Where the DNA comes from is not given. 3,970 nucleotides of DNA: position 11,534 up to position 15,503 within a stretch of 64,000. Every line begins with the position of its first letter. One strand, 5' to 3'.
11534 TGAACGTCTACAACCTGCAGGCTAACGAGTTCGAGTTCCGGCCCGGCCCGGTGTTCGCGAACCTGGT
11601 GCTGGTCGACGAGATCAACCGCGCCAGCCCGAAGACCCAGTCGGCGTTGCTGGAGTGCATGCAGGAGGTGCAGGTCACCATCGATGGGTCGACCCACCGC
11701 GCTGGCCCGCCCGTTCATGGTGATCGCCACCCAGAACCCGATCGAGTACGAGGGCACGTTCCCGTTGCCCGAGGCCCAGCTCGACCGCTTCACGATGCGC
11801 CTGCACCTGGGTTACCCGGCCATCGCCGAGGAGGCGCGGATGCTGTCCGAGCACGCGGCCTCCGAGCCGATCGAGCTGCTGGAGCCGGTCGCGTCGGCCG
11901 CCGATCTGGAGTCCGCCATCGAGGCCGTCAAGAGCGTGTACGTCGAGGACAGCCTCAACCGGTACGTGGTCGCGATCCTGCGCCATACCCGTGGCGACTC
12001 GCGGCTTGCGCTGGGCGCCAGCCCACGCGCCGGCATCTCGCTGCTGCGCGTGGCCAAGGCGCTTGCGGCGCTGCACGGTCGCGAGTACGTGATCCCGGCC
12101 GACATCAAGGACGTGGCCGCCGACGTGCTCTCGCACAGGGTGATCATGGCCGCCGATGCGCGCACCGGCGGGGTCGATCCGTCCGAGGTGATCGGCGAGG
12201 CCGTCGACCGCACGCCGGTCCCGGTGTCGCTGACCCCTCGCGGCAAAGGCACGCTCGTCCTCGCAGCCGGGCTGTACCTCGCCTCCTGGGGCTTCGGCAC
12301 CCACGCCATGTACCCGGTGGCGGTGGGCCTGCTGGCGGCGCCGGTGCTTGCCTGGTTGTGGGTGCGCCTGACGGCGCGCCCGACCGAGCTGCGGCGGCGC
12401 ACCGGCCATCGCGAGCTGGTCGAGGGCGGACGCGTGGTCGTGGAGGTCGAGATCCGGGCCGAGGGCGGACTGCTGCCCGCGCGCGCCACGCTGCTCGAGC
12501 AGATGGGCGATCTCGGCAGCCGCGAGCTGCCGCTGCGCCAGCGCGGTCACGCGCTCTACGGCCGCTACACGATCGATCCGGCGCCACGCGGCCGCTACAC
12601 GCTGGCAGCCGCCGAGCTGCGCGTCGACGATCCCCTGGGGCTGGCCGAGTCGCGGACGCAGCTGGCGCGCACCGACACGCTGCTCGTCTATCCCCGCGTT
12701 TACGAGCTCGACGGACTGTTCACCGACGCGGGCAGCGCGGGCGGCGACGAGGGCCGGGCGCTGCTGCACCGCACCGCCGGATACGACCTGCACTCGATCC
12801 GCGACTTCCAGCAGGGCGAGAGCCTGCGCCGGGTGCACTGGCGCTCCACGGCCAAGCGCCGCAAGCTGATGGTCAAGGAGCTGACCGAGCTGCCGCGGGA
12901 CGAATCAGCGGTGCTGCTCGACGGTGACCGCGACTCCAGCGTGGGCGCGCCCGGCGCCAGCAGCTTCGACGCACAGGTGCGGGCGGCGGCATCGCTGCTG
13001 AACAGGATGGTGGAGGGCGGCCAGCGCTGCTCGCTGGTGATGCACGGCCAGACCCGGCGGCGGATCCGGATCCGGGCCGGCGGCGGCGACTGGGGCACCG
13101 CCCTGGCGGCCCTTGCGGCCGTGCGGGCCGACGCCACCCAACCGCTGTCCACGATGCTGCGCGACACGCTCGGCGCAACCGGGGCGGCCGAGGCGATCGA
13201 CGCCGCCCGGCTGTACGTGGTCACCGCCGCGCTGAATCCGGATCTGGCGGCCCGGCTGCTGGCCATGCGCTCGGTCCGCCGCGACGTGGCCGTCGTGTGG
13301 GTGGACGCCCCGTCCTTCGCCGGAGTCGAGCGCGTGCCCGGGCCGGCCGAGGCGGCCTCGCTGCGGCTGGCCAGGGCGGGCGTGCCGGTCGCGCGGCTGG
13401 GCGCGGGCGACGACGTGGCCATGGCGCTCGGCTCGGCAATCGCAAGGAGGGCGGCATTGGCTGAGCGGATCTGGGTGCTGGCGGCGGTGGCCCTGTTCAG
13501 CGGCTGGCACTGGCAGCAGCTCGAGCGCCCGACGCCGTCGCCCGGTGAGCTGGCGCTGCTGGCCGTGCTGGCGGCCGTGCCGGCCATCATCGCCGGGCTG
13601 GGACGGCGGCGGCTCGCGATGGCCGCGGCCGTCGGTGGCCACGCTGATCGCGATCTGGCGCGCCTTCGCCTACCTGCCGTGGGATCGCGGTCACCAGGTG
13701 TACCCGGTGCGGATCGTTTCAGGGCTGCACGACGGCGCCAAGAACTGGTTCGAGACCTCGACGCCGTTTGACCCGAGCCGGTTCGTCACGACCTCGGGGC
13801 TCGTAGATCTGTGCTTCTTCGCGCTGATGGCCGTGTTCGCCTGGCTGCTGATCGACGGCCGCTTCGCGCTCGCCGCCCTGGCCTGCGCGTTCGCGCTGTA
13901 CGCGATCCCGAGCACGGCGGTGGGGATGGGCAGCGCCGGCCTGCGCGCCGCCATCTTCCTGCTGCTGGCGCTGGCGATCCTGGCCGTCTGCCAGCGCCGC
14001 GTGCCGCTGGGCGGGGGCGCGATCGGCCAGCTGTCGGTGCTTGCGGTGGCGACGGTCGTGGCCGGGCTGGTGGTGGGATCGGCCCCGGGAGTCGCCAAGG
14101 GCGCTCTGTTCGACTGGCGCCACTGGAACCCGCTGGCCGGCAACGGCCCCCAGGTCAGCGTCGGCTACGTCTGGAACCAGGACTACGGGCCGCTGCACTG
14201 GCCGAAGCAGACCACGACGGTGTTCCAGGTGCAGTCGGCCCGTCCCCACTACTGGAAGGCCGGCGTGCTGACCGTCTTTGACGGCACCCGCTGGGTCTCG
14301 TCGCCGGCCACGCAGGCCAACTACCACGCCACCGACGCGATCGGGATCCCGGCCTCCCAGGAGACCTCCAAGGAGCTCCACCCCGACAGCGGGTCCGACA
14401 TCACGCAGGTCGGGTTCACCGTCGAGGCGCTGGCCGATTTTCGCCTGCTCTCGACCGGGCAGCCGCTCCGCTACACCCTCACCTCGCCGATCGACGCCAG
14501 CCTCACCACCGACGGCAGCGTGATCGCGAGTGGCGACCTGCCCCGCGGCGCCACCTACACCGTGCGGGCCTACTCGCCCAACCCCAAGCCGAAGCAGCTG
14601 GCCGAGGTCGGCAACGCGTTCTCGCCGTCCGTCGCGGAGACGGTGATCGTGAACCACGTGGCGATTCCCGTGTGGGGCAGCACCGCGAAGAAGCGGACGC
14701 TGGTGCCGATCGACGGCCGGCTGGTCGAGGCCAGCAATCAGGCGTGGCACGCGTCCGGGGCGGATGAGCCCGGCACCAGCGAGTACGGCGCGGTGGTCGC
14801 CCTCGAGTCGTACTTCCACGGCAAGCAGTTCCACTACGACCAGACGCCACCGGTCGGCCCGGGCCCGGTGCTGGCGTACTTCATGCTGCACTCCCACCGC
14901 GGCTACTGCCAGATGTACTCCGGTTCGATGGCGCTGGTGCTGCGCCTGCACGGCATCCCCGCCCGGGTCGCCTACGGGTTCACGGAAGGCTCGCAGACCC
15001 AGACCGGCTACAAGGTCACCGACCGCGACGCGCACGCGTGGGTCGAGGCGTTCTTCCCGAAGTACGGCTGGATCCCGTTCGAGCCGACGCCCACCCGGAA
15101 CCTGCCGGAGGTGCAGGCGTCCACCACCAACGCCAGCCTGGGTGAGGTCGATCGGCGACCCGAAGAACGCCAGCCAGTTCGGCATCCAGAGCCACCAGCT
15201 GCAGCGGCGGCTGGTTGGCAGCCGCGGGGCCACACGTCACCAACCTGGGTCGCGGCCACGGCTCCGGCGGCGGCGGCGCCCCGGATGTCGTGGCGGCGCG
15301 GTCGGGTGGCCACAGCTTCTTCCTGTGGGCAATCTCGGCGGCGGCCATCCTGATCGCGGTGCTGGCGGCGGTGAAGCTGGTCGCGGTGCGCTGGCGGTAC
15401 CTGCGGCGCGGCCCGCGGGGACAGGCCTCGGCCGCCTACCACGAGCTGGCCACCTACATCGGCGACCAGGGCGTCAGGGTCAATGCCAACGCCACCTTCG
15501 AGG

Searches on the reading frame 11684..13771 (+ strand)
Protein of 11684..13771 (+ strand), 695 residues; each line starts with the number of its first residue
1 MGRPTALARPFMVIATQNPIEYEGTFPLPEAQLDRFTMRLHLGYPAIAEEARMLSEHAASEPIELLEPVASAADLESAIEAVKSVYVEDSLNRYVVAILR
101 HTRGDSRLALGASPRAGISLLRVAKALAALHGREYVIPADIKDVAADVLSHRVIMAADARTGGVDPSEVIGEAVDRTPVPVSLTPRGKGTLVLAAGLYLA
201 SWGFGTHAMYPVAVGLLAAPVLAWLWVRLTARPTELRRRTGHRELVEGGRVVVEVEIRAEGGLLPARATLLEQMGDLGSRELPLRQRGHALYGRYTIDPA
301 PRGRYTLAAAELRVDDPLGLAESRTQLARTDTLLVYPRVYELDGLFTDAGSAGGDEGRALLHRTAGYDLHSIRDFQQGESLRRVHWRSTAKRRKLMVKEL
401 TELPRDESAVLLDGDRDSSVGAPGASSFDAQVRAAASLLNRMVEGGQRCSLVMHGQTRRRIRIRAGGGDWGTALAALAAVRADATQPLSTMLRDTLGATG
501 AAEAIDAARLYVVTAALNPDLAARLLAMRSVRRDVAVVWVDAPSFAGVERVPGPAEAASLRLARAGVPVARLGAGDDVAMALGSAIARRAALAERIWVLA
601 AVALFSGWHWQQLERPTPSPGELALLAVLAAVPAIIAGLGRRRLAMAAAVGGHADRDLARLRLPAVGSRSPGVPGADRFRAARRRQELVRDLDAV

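Call 62: search_protein_families(library=pfam, proteins=[window:11684-13771:+], max_evalue=0.00001)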
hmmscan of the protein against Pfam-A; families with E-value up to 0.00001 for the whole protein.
window:11684-13771:+ (695 aa): 3 families
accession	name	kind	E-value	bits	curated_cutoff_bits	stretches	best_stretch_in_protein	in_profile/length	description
PF17863.7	AAA_lid_2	-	1e-21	76.9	22.7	1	101-170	2-71/74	AAA lid domain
PF07726.17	AAA_3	-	1.1e-12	48.4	27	1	4-38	97-131/131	ATPase family associated with various cellular activities (AAA)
PF01882.25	DUF58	-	3.2e-07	30.2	23.4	1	372-538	2-166/216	Protein of unknown function DUF58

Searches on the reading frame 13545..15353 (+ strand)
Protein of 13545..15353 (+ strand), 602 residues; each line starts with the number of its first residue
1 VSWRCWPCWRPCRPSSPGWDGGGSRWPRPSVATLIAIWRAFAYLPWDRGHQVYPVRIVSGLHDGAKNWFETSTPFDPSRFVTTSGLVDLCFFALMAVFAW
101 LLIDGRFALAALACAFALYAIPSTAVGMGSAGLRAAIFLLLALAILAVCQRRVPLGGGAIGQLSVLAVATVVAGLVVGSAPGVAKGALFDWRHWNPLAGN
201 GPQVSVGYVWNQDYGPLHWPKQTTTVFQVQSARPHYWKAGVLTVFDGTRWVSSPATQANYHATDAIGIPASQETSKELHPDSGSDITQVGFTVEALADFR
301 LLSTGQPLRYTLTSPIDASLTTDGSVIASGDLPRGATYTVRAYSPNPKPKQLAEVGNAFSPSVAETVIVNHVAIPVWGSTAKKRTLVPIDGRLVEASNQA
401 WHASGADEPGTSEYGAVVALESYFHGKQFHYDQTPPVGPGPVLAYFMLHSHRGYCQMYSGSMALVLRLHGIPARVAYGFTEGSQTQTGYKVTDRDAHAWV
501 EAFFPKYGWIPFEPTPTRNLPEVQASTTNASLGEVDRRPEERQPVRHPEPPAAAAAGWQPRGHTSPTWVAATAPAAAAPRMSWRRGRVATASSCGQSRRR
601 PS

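Call 62: search_protein_families(library=pfam, proteins=[window:13545-15353:+], max_evalue=0.00001)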
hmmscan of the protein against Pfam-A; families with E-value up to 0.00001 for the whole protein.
window:13545-15353:+ (602 aa): 2 families
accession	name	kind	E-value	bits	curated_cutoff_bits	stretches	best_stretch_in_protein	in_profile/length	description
PF01841.26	Transglut_core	-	1.3e-21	77.3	23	1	408-514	9-108/108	Transglutaminase-like superfamily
PF11992.13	TgpA_N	-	3.8e-13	49.6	30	1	25-348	18-332/333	TgpA N-terminal domain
